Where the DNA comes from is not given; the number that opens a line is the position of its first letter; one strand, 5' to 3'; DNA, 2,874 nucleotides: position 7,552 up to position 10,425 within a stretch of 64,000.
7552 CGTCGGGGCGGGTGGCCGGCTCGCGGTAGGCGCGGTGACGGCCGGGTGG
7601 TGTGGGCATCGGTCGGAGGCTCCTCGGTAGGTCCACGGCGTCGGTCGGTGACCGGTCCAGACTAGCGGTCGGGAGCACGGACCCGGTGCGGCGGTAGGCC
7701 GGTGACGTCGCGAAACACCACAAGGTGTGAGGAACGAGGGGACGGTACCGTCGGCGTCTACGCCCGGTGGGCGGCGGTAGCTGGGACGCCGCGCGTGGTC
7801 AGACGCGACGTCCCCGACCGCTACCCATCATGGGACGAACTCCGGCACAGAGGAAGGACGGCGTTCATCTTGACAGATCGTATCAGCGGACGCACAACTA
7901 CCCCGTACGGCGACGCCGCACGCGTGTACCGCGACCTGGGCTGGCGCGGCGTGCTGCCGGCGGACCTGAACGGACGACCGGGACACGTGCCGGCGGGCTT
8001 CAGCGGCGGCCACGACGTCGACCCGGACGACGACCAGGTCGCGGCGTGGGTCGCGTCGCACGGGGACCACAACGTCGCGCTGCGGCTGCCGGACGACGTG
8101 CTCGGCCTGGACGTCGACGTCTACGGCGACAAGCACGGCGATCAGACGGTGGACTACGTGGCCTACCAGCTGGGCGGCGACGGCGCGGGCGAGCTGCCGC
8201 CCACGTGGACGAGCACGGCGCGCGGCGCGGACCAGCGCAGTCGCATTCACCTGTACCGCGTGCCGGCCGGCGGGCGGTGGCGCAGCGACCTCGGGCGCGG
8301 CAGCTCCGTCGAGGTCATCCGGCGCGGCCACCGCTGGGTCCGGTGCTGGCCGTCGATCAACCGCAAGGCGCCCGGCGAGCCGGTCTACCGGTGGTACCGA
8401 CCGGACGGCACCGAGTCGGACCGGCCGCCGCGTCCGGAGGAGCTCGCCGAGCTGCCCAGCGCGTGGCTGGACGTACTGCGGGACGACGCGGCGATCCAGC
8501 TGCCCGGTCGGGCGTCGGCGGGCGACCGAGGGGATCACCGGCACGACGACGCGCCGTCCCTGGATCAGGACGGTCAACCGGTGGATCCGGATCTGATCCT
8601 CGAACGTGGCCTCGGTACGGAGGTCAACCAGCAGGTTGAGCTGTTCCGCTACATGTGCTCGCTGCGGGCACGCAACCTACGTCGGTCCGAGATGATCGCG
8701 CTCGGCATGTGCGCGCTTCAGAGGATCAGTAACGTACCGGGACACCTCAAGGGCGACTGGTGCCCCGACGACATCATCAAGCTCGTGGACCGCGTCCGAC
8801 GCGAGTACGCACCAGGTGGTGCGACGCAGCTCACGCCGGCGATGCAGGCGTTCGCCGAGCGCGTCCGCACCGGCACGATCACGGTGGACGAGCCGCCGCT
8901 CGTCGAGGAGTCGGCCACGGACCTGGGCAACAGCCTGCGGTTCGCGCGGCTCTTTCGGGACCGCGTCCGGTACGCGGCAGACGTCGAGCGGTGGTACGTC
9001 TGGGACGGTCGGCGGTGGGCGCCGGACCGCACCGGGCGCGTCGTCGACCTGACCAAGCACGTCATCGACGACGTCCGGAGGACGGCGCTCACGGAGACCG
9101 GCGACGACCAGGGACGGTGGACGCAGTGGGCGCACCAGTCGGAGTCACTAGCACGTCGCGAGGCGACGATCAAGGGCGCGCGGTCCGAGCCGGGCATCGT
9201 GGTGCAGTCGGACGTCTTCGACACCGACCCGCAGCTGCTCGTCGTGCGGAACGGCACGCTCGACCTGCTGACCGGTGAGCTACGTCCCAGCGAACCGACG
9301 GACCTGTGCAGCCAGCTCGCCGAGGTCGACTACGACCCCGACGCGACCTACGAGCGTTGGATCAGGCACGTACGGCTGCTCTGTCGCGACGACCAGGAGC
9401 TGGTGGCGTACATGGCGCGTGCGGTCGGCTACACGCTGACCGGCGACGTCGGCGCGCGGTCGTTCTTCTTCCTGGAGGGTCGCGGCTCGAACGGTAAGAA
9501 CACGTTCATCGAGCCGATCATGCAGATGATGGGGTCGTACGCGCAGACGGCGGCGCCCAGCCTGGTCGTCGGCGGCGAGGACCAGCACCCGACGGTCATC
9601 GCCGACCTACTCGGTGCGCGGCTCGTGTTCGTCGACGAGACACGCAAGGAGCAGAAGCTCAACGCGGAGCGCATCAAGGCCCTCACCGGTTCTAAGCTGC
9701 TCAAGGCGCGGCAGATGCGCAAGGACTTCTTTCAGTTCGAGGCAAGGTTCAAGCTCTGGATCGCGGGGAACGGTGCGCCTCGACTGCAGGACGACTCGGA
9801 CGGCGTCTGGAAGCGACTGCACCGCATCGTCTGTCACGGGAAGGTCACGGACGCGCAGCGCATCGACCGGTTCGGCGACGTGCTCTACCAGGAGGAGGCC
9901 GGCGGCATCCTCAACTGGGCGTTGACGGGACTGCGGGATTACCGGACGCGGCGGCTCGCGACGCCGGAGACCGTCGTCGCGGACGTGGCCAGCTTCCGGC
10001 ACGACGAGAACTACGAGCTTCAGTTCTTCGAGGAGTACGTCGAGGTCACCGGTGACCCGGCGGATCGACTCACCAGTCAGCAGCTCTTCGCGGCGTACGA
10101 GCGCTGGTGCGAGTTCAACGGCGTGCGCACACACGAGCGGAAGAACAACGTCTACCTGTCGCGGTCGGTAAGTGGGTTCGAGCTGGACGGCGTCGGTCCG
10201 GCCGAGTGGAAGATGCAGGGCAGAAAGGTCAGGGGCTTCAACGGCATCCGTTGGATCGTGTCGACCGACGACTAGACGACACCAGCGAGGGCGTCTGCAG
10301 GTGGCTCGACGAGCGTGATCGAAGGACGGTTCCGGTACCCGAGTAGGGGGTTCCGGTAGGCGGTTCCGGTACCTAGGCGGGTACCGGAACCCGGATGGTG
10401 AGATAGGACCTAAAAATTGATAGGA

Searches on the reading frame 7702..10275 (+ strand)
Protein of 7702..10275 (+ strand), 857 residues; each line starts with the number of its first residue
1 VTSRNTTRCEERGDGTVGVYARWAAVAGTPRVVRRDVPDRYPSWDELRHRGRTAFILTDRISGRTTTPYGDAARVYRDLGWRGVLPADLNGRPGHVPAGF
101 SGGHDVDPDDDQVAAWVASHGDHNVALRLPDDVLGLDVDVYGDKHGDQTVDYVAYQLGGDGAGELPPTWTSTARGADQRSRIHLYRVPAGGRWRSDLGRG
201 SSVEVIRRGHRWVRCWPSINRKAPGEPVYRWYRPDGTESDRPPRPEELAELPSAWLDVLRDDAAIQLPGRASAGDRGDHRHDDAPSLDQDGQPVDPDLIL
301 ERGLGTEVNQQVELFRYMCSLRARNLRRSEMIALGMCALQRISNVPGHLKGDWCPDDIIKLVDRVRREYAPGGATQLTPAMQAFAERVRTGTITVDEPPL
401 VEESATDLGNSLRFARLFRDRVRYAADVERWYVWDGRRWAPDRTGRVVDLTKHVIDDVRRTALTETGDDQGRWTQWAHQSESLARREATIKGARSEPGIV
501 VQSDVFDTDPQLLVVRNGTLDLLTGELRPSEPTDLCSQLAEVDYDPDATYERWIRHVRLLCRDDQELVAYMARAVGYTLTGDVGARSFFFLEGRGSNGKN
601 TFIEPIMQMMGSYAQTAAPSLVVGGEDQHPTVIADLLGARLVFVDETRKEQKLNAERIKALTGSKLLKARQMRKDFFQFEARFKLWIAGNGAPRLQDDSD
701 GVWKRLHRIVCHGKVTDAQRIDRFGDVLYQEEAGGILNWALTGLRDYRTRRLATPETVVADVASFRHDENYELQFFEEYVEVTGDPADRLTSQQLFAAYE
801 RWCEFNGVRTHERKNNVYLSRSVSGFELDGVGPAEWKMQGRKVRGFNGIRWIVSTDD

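Call 17: search_protein_families(library=phrogs, proteins=[window:7702-10275:+], max_evalue=0.00001)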
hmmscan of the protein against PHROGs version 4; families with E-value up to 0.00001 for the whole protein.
window:7702-10275:+ (857 aa): 11 families
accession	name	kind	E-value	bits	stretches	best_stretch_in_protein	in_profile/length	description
phrog_1156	-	DNA, RNA and nucleotide metabolism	3.6e-123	413.9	1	65-851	9-825/855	DNA primase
phrog_6088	-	DNA, RNA and nucleotide metabolism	3.1e-89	301.4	1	406-850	333-762/772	DNA primase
phrog_2478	-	DNA, RNA and nucleotide metabolism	3.6e-85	287.7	1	371-824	373-819/854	DNA polymerase/primase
phrog_1829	-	DNA, RNA and nucleotide metabolism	6.1e-81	273.6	1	402-818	321-730/772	DNA primase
phrog_16950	-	DNA, RNA and nucleotide metabolism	4.5e-60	204.5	1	401-828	362-815/843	DNA primase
phrog_864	-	DNA, RNA and nucleotide metabolism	6.2e-53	181.5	1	504-816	282-591/1064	DNA primase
phrog_1883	-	DNA, RNA and nucleotide metabolism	4.4e-44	151.9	1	473-811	379-717/756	DNA helicase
phrog_7601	-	unknown function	4.1e-28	99.6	1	568-815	2-244/289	-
phrog_11515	-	DNA, RNA and nucleotide metabolism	1e-24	87.7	1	67-260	8-195/787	DNA polymerase/primase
phrog_16213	-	DNA, RNA and nucleotide metabolism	7.5e-09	35.4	1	512-807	315-618/732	DNA primase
phrog_695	-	DNA, RNA and nucleotide metabolism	1.7e-08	34.7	1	100-263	36-185/704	DNA polymerase/primase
